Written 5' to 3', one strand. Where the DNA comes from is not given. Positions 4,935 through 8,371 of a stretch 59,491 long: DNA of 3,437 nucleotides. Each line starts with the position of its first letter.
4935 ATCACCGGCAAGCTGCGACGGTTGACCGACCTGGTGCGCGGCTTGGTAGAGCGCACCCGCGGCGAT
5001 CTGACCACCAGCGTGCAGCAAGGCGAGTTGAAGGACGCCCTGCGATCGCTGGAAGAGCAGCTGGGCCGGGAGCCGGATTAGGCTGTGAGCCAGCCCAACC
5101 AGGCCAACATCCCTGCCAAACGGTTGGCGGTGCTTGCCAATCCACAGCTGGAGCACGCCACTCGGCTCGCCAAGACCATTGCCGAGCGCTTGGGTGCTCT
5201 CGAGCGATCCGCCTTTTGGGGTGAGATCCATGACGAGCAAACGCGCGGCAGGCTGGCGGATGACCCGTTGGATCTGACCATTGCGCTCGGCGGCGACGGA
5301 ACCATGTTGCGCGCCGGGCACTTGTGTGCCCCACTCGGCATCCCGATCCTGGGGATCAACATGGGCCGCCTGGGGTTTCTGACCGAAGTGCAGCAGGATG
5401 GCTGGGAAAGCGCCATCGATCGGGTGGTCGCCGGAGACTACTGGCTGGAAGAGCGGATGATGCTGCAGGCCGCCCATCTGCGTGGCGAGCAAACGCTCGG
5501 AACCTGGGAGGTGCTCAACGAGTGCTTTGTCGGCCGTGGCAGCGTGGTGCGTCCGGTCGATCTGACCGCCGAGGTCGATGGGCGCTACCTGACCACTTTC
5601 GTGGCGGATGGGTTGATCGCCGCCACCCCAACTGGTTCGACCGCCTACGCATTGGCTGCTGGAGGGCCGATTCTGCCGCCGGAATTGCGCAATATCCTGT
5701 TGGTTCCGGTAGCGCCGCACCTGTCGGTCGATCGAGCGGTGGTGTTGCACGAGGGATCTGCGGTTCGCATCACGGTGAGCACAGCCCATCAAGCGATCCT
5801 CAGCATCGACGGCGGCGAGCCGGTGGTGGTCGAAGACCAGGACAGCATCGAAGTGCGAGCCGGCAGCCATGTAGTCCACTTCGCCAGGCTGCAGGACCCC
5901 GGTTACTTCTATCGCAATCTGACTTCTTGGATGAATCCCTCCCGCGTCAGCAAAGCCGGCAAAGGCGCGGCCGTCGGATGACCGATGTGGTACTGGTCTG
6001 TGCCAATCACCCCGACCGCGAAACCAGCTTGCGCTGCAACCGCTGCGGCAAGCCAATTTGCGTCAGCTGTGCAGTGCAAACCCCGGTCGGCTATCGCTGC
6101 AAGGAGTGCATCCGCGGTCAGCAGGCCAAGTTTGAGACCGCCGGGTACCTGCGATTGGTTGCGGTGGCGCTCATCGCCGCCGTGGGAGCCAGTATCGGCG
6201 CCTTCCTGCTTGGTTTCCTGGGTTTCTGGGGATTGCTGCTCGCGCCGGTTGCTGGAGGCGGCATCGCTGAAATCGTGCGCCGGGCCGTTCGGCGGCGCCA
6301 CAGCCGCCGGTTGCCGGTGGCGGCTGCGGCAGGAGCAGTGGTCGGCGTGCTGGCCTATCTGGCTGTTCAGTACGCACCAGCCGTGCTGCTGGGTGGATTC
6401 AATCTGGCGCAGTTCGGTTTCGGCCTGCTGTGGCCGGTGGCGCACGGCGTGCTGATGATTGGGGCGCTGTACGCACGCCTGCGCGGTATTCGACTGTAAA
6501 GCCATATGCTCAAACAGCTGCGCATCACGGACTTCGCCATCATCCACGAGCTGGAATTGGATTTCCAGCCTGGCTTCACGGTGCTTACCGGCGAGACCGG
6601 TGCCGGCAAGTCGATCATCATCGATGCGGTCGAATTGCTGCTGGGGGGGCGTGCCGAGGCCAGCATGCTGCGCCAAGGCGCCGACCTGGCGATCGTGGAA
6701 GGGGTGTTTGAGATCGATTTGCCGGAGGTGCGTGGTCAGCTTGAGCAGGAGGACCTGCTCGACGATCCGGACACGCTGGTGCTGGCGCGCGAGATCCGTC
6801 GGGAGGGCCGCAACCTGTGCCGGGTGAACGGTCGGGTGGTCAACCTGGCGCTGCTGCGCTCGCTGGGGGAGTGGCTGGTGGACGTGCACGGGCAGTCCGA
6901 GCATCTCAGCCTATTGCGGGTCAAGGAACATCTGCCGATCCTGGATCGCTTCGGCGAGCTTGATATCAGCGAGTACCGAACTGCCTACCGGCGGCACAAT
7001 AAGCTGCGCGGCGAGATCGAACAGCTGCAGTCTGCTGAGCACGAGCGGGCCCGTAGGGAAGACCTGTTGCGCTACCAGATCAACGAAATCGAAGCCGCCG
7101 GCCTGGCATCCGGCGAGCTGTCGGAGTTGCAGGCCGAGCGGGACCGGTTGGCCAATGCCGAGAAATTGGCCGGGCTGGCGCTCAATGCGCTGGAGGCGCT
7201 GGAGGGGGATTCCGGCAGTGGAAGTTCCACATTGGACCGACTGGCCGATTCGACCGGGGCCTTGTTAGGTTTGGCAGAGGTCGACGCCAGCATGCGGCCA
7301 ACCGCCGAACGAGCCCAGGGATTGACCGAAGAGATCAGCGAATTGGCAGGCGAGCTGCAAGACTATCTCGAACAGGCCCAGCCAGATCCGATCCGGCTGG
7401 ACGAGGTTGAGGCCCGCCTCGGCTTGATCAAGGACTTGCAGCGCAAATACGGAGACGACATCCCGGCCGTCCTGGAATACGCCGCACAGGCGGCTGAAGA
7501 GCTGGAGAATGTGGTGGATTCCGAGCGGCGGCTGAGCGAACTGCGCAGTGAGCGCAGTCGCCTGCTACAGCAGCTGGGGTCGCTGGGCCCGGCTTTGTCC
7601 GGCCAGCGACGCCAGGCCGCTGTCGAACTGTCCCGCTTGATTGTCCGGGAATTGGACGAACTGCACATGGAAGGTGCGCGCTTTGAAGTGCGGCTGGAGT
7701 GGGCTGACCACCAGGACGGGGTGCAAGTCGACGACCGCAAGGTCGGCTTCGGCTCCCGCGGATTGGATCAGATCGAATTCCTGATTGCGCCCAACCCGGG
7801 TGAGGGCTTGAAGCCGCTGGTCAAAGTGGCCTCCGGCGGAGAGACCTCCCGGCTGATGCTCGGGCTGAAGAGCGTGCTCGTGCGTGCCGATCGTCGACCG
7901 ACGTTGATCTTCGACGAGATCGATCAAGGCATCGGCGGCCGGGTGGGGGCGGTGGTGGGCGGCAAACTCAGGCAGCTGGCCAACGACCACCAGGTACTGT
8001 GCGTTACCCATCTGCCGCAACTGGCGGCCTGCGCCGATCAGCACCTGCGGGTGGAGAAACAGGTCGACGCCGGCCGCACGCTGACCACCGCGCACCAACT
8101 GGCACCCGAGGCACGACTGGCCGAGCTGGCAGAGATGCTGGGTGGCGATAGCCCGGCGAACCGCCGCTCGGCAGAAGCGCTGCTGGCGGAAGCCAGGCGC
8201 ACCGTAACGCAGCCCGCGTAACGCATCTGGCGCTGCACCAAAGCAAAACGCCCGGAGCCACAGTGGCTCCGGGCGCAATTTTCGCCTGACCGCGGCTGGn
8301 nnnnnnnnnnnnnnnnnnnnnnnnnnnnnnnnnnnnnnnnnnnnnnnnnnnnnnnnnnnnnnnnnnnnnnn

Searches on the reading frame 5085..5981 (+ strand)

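Call 49: search_protein_families(library=pfam, proteins=[window:5085-5981:+], max_evalue=0.0001)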
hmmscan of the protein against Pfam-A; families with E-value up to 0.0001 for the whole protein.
window:5085-5981:+ (298 aa): 2 families
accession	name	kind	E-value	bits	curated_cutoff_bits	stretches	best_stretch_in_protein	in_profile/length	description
PF20143.4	NAD_kinase_C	-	6.8e-29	100.6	23.7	1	144-268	1-125/126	ATP-NAD kinase C-terminal domain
PF01513.26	NAD_kinase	-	3.4e-18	66.7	25.5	1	57-119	68-130/130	ATP-NAD kinase N-terminal domain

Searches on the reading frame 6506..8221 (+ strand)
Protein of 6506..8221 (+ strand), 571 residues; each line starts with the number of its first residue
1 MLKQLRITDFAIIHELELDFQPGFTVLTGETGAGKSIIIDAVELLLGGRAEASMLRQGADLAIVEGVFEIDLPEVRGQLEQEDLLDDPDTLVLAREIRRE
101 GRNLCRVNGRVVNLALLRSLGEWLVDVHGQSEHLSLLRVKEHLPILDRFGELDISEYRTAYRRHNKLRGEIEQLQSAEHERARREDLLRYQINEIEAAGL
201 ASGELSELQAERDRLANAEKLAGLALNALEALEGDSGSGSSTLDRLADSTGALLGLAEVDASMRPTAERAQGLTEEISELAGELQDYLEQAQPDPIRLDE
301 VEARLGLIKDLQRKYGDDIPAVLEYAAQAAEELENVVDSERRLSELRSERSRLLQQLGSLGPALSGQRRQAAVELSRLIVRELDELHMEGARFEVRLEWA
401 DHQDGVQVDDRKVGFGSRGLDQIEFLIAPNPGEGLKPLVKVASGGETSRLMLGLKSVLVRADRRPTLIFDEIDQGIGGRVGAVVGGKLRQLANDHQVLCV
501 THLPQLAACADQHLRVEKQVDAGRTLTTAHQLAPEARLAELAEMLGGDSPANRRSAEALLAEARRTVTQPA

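Call 49: search_protein_families(library=pfam, proteins=[window:6506-8221:+], max_evalue=0.0001)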
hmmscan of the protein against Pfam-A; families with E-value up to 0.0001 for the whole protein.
window:6506-8221:+ (571 aa): 3 families
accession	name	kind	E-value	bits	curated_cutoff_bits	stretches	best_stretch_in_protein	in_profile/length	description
PF02463.25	SMC_N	-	7.7e-19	68.4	40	1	1-519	1-214/220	RecF/RecN/SMC N terminal domain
PF13476.12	AAA_23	-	5.1e-14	53.8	27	1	4-211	1-192/201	AAA domain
PF13555.12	AAA_29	-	3.2e-08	33.6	27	1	4-50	3-50/61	P-loop containing region of AAA domain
